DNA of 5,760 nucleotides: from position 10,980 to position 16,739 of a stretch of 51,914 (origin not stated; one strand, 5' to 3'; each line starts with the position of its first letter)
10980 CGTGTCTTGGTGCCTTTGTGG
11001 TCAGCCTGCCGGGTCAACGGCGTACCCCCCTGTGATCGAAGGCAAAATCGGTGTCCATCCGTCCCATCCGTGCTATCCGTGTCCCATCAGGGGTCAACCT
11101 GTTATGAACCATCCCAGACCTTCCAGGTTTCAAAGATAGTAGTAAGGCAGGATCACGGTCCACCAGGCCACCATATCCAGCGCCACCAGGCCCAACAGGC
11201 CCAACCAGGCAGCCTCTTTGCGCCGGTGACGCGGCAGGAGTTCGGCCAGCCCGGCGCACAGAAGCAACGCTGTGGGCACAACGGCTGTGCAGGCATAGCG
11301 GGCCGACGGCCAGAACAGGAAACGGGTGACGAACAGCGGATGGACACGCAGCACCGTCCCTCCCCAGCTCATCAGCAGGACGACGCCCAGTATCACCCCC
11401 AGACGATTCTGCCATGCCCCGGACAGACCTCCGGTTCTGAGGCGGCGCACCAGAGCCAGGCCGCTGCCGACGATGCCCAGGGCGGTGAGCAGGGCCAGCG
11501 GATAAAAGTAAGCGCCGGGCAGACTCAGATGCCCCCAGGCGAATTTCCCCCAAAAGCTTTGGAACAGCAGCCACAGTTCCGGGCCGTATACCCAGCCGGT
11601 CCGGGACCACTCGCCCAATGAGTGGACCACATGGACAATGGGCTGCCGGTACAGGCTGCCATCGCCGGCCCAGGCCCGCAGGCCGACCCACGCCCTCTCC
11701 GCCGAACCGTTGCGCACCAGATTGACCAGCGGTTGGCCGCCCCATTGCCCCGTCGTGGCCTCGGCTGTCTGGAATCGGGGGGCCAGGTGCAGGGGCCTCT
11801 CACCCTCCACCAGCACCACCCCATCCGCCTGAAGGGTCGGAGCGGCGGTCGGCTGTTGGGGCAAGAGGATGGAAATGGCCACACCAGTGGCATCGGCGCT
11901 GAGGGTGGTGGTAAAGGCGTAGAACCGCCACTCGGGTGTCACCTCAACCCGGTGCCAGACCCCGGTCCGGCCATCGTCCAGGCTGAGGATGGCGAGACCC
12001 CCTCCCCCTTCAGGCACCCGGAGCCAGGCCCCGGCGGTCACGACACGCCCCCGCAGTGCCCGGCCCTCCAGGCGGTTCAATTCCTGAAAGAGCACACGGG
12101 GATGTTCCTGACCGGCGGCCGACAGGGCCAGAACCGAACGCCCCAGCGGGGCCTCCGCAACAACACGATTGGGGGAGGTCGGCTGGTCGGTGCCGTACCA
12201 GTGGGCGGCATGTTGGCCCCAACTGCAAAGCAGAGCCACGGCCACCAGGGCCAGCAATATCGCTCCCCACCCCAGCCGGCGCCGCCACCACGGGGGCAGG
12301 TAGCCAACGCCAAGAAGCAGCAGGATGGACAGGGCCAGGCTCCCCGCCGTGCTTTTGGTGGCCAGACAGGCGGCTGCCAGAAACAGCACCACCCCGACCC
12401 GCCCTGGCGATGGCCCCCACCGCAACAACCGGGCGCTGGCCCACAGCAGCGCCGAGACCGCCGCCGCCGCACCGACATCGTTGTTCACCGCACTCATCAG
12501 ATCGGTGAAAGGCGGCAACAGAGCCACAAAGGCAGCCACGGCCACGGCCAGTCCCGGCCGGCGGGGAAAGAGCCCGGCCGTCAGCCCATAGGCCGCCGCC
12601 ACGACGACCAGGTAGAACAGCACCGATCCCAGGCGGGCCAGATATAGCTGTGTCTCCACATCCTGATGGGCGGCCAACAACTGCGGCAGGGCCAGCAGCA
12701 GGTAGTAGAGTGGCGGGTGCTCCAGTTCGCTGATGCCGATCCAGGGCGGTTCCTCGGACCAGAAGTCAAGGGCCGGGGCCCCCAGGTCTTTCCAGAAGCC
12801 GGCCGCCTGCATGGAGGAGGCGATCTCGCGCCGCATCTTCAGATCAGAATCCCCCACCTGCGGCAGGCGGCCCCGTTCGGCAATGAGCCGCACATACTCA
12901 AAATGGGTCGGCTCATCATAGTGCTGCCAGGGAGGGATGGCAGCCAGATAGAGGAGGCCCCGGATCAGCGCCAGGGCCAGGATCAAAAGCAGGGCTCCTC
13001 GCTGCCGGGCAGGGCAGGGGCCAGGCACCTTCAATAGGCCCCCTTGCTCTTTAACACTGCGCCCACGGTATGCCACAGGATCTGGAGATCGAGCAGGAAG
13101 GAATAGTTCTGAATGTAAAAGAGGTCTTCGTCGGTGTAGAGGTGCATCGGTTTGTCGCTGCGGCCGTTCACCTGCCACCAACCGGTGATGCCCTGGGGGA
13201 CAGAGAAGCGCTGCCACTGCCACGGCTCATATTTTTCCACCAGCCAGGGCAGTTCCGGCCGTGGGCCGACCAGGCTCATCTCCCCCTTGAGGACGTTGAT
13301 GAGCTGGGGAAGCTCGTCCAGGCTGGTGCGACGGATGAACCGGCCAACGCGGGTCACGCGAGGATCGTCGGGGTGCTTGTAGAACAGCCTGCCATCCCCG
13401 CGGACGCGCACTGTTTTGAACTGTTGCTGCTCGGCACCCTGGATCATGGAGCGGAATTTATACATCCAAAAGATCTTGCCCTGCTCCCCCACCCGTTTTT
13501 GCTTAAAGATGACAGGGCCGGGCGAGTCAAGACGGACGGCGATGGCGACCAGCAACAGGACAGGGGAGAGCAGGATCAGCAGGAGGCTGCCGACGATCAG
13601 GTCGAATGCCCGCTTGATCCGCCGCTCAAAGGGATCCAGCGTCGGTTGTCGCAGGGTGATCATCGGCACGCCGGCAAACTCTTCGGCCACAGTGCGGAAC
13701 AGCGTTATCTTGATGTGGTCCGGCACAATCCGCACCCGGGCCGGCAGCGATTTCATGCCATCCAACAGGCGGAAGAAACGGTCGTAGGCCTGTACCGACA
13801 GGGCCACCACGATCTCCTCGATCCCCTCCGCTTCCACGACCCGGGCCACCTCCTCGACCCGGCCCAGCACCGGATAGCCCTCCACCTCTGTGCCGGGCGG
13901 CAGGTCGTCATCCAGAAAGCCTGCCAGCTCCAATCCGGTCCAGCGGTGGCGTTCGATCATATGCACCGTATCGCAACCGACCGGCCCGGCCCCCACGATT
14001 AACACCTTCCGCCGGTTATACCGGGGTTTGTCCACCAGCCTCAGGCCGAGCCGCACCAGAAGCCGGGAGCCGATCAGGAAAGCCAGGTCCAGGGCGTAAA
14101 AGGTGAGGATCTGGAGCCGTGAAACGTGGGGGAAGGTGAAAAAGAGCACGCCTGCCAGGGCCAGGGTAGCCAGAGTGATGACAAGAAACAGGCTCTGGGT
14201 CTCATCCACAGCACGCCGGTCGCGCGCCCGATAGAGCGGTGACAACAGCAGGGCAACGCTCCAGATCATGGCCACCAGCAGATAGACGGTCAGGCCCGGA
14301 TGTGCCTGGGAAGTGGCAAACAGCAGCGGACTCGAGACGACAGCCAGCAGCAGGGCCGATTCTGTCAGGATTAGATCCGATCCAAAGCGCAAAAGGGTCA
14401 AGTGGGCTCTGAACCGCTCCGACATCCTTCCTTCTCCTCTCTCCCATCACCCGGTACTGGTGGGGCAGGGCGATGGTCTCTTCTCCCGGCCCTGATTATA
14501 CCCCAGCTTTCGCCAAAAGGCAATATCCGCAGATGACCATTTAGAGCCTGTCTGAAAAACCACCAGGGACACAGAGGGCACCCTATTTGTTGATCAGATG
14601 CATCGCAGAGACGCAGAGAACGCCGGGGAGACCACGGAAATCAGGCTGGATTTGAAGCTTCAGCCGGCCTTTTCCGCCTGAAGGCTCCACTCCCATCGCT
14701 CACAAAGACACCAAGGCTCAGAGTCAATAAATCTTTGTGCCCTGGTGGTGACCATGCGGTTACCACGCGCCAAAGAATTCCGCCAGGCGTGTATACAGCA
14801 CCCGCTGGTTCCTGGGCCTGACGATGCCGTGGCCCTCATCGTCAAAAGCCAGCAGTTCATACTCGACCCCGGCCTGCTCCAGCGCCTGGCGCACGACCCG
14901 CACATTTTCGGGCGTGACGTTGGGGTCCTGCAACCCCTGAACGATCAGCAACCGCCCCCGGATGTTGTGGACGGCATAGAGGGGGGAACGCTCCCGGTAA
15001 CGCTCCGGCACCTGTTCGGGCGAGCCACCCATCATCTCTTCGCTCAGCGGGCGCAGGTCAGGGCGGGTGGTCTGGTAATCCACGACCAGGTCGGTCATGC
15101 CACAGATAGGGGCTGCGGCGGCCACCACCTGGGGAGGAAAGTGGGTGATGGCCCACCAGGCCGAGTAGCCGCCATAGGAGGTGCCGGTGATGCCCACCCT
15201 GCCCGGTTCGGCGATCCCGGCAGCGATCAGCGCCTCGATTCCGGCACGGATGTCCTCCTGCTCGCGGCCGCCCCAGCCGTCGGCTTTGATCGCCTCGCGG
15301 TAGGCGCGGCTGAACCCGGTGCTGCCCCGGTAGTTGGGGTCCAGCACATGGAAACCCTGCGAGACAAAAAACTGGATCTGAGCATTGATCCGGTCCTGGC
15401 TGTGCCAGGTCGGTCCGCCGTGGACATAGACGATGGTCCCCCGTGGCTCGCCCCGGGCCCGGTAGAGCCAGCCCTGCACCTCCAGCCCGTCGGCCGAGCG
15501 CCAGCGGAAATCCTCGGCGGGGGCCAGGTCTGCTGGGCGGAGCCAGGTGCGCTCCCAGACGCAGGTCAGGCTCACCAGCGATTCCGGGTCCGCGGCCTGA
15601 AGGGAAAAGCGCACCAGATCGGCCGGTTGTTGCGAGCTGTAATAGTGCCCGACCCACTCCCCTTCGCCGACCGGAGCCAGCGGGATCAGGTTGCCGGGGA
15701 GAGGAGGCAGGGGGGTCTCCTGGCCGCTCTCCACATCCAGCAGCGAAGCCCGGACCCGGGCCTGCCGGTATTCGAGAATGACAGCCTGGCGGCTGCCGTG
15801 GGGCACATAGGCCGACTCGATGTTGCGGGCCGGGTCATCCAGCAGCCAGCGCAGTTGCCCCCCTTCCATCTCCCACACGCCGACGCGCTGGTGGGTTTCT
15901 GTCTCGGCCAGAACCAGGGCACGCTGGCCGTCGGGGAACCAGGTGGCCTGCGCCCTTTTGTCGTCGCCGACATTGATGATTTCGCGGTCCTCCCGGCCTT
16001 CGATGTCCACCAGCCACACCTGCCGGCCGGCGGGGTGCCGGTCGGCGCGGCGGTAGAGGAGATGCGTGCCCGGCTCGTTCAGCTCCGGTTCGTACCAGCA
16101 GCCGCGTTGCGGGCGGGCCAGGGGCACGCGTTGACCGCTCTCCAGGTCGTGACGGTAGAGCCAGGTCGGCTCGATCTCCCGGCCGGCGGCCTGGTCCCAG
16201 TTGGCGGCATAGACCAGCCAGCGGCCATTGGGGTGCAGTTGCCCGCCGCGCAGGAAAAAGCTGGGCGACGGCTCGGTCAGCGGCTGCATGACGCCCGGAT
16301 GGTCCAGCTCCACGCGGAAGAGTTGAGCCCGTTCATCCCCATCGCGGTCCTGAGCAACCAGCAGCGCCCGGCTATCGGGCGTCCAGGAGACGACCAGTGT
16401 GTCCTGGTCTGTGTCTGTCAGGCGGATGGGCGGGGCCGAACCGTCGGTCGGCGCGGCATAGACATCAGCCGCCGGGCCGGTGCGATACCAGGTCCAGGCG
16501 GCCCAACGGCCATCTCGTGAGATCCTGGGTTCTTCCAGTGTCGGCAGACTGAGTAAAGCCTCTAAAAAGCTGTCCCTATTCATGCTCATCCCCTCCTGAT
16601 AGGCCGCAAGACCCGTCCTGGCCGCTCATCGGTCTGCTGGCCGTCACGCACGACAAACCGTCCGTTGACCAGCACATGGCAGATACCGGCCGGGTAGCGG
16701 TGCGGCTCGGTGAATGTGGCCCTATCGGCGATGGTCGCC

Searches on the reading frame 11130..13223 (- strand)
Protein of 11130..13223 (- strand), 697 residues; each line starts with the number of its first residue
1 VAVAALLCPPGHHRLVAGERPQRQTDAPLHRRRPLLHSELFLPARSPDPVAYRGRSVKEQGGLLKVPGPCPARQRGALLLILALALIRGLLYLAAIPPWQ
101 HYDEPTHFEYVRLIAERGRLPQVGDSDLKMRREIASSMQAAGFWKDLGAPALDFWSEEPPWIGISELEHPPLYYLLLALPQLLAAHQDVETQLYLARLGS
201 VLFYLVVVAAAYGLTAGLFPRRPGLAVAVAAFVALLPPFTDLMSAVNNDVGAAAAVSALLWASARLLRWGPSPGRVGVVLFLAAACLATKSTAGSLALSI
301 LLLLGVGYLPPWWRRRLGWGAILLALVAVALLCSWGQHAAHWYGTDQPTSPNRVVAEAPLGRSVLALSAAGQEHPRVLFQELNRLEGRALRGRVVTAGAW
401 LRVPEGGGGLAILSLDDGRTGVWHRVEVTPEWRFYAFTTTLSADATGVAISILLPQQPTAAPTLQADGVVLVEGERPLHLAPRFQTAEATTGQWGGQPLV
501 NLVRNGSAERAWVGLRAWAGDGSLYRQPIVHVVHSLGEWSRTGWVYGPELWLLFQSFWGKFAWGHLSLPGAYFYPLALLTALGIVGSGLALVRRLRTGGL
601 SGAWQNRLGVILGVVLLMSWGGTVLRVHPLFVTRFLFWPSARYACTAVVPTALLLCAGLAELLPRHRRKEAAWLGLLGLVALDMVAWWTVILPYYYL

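Call 11: search_protein_families(library=pfam, proteins=[window:11130-13223:-], max_evalue=0.0001)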
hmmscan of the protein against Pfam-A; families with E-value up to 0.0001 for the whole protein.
window:11130-13223:- (697 aa): 2 families
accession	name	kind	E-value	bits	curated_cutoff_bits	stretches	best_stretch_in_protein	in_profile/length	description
PF13231.12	PMT_2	-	4.1e-07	30.8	26.1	1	169-335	2-160/160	Dolichyl-phosphate-mannose-protein mannosyltransferase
PF04932.20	Wzy_C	-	5.8e-05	23.3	31.7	1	278-345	2-69/149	O-Antigen ligase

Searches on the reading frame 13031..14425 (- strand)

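Call 11: search_protein_families(library=pfam, proteins=[window:13031-14425:-], max_evalue=0.0001)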
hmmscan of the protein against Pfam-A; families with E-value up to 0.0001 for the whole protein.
window:13031-14425:- (464 aa): 2 families
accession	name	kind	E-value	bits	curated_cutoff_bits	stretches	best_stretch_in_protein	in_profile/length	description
PF02397.22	Bac_transf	-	2.2e-66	223.2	27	1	271-459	1-179/179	Bacterial sugar transferase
PF13727.12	CoA_binding_3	-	1.5e-26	93.9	25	1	67-235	8-175/175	CoA-binding domain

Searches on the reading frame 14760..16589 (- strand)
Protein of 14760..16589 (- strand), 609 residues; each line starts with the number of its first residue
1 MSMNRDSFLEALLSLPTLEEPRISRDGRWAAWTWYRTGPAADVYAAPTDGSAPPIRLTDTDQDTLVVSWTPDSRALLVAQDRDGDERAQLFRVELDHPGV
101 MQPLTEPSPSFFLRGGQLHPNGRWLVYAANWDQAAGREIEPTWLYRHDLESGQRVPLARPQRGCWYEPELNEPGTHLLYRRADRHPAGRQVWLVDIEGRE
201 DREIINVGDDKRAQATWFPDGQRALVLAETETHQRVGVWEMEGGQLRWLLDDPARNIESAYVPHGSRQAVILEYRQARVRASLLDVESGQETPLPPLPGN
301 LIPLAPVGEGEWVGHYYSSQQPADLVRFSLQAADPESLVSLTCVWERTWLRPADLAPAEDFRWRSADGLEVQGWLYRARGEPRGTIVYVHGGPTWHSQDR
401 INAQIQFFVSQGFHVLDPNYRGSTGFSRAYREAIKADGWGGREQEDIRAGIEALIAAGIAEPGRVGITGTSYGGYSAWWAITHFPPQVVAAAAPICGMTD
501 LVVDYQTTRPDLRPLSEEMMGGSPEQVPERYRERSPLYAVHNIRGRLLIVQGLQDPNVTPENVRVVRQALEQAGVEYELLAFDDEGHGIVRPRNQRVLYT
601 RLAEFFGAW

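Call 12: search_protein_families(library=pfam, proteins=[window:14760-16589:-], max_evalue=0.0001)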
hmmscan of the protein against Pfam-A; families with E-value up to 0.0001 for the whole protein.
window:14760-16589:- (609 aa): 6 families
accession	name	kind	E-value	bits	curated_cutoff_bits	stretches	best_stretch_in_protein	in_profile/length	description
PF00326.27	Peptidase_S9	-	2e-44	152.1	22.6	1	402-607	4-207/213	Prolyl oligopeptidase family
PF02129.25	Peptidase_S15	-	2.5e-10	40.9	23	1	397-505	46-136/262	X-Pro dipeptidyl-peptidase (S15 family)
PF01738.24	DLH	-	3.1e-08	33.9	21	1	404-595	33-194/217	Dienelactone hydrolase family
PF20434.5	BD-FAE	-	3.4e-08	33.7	26.8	1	381-568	11-213/215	BD-FAE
PF07676.18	PD40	-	7.6e-07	29.4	20.9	0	19-38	12-32/38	WD40-like Beta Propeller Repeat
PF00561.26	Abhydrolase_1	-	6e-06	26.5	25.8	0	385-513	2-117/245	alpha/beta hydrolase fold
